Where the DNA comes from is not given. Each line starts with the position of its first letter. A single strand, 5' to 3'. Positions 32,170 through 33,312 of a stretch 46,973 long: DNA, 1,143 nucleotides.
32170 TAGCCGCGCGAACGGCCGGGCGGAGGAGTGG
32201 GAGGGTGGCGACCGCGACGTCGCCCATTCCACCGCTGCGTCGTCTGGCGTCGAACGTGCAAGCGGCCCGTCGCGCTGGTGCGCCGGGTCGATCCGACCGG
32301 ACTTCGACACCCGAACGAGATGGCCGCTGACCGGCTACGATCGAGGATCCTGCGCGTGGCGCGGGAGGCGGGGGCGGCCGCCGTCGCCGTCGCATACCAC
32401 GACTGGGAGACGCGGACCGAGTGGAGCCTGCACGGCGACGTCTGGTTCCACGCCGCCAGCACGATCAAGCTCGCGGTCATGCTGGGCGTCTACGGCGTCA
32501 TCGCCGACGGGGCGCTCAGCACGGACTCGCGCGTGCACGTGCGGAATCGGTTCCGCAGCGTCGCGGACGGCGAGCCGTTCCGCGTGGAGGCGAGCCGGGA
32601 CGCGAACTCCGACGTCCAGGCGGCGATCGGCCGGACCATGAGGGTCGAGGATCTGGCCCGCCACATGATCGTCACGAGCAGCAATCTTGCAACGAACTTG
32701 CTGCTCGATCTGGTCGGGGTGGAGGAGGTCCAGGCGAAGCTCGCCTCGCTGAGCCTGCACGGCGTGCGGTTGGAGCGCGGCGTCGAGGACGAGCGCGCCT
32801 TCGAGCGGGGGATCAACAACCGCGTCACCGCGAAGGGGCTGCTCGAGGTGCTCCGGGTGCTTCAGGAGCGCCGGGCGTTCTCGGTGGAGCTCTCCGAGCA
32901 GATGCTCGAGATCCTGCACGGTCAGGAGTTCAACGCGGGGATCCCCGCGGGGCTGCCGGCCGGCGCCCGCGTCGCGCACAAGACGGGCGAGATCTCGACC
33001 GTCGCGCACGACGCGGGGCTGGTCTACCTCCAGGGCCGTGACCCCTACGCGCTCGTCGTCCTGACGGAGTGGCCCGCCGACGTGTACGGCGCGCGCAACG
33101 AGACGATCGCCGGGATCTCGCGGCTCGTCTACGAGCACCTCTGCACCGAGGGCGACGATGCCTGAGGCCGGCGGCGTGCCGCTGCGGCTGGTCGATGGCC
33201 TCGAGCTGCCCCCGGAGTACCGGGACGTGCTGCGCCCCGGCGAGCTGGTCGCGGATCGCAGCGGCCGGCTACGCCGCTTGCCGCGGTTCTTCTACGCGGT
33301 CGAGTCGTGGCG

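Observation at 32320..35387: Translationally coupled cassette: cytoplasmic beta-lactamase-fold hydrolase + cytoplasmic M15 zinc peptidase + orphan GS-fold ligase (+ small membrane protein)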

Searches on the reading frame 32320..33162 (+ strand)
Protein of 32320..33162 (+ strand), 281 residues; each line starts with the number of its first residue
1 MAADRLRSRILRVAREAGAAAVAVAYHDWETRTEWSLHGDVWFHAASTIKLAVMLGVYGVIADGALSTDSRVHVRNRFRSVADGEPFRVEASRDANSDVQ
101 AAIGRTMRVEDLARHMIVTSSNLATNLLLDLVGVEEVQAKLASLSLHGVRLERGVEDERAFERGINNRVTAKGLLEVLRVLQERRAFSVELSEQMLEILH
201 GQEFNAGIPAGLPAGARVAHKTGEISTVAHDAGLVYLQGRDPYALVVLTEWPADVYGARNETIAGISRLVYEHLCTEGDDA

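Call 4: search_protein_families(library=pfam, proteins=[window:32320-33162:+], max_evalue=1)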
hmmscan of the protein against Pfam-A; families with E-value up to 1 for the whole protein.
window:32320-33162:+ (281 aa): 3 families
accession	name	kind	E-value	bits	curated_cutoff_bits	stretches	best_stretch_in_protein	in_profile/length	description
PF13354.11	Beta-lactamase2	-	2.2e-46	158.3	22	1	24-249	2-214/214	Beta-lactamase enzyme family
PF00144.29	Beta-lactamase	-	5.4e-06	26.3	27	1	17-119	14-106/329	Beta-lactamase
PF13953.12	PapC_C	-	0.047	13.9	27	1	212-240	12-40/66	PapC C-terminal domain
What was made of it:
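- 32320..33165 (+): g1: leaderless serine hydrolase of the class A beta-lactamase / PBP-A fold (281 aa). Pfam Beta-lactamase2 E=2.2e-46 (call 4).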

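Call 5: search_protein_families(library=ncbifam, proteins=[window:32320-33162:+], max_evalue=1)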
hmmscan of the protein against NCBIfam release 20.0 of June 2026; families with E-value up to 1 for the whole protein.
window:32320-33162:+ (281 aa): 60 families (the best 25 are shown)
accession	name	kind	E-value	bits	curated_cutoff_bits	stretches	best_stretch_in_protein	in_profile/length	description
NF033103.1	bla_class_A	equivalog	6.3e-30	104.2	200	1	18-273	9-256/257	class A beta-lactamase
NF012099.1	SubclassA2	equivalog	6.9e-16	58.2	320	1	8-275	4-271/275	class A beta-lactamase, subclass A2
NF000320.3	blaPEN-Bcc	equivalog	5.5e-12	45.6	540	1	102-272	123-297/300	PEN family class A beta-lactamase, Bcc-type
NF041138.1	blaPenB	exception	1.1e-10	41.3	685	1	102-271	135-308/312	PEN-B family class A beta-lactamase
NF000321.3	blaPEN-Bpc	exception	1.5e-10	40.7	580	1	101-269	117-289/295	PEN family class A beta-lactamase, Bpc-type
NF050797.1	blaCESS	exception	8.8e-10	38.3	525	1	40-245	69-266/296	CESS family extended-spectrum class A beta-lactamase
NF041143.1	blaPenA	exception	2.1e-09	37.1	640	1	104-270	127-297/302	PEN-A family class A beta-lactamase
NF033098.1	bla_CblA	exception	4.9e-09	35.7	625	1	29-273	47-294/296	CblA family class A beta-lactamase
NF012141.1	blaKPC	exception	6.3e-09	35.6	625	1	105-278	114-292/293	KPC family carbapenem-hydrolyzing class A beta-lactamase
NF041253.1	blaPenN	exception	6.9e-09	35.6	600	1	104-271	129-300/304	PEN-N family class A beta-lactamase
NF000447.2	bla-A_Chryseo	exception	1.3e-08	34.4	510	1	12-273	28-289/292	CGA/CIA family class A beta-lactamase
NF000481.1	carbeni_gen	exception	3.1e-08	33.5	430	1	9-274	26-281/284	CARB/PSE/RTG family carbenicillin-hydrolyzing class A beta-lactamase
NF041445.1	blaRATA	exception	3.6e-08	32.9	660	1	5-272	27-297/302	RATA family class A beta-lactamase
NF051479.1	OKP-B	exception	8.3e-08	31.8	645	1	101-273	107-283/286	OKP-B family broad-spectrum class A beta-lactamase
NF000451.2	blaBES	exception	9.7e-08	31.8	650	1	1-271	23-283/292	BES family class A beta-lactamase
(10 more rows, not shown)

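Call 6: search_protein_families(library=padloc, proteins=[window:32320-33162:+], max_evalue=1)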
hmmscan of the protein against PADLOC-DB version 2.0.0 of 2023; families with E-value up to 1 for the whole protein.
window:32320-33162:+ (281 aa): 0 families

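Call 7: search_protein_families(library=phrogs, proteins=[window:32320-33162:+], max_evalue=1)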
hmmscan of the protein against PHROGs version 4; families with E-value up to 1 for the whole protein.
window:32320-33162:+ (281 aa): 1 family
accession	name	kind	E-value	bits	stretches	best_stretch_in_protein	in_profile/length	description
phrog_14881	-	unknown function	6.2e-10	39.9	1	97-274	108-289/289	-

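Call 31: search_solved_structures(query=window:32320-33162:+, max_evalue=0.001, show_alignments=2)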
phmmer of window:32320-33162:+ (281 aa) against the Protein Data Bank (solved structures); distinct sequences matched with E-value up to 0.001: 209 (the best 60 are shown).
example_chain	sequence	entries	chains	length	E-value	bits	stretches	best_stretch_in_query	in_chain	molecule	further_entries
4hes_A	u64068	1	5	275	4.9e-16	62.1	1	94-247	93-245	Beta-lactamase class A-like protein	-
2j7v_A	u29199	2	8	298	6.2e-16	61.8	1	24-272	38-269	TLL2115 PROTEIN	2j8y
2j9o_A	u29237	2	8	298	8.1e-16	61.4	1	24-272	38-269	TLL2115 PROTEIN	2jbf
4ewf_A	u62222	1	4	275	1.4e-15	60.7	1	37-269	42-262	Beta-lactamase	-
4uhu_A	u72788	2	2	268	1.1e-10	44.6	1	22-272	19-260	GNCA LACTAMASE W229D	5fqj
5fqm_A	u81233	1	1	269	1.3e-10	44.4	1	15-272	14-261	GNCA BETA LACTAMASE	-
4b88_A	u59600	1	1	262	1.8e-10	43.9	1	22-272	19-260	BETA-LACTAMASE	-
6ty6_A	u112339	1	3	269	3.9e-10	42.8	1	12-271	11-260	Beta lactamase (GNCA4-2)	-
4c6y_A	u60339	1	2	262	4.3e-10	42.7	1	21-272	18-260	BETA-LACTAMASE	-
5fqi_A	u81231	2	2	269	9.2e-10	41.6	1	12-271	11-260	GNCA4 LACTAMASE W229D AND F290W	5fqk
5fqq_A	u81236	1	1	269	1.2e-09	41.3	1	12-271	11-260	GNCA4 LACTAMASE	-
6txd_A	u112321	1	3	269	1.9e-09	40.5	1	12-271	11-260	Beta lactamase (GNCA4-12)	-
6tww_A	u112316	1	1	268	4e-09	39.5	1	15-271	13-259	Beta-Lactamase (GNCA4)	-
5gl9_A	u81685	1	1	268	1.2e-08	37.9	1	100-270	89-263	Beta-lactamase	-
6afm_A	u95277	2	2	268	1.2e-08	37.9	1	100-270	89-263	Beta-lactamase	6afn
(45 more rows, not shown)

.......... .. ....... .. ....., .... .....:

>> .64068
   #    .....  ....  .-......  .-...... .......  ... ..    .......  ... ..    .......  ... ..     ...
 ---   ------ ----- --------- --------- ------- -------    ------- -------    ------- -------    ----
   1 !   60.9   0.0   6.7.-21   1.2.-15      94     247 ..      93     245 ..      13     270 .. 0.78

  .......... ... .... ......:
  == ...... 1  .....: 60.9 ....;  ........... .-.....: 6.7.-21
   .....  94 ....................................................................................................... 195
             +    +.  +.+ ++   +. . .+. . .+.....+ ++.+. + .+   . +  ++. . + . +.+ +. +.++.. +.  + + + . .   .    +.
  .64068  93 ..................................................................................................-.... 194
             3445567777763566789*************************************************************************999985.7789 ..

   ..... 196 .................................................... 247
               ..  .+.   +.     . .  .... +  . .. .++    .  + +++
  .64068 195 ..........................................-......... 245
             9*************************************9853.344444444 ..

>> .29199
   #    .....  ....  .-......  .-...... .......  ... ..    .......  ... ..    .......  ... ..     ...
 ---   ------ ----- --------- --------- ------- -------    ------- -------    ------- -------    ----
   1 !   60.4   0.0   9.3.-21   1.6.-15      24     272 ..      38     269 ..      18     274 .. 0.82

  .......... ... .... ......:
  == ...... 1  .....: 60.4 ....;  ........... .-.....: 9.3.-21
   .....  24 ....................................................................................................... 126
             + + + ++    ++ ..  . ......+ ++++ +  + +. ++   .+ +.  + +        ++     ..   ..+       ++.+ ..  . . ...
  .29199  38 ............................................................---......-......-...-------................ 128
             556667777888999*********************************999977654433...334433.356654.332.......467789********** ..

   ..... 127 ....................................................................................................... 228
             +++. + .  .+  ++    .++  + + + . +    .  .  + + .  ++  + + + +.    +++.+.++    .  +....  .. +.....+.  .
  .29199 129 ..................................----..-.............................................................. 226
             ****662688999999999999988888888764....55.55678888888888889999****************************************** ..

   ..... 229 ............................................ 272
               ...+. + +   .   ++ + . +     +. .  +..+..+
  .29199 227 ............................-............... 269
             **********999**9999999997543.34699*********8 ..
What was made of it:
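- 32320..33165 (+): The nearest solved structures are 4hes, the PBP-A protein Tll2115 (2j7v) and 4ewf (call 31).
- The nearest solved relatives of g1 include a PBP-A protein (call 31).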
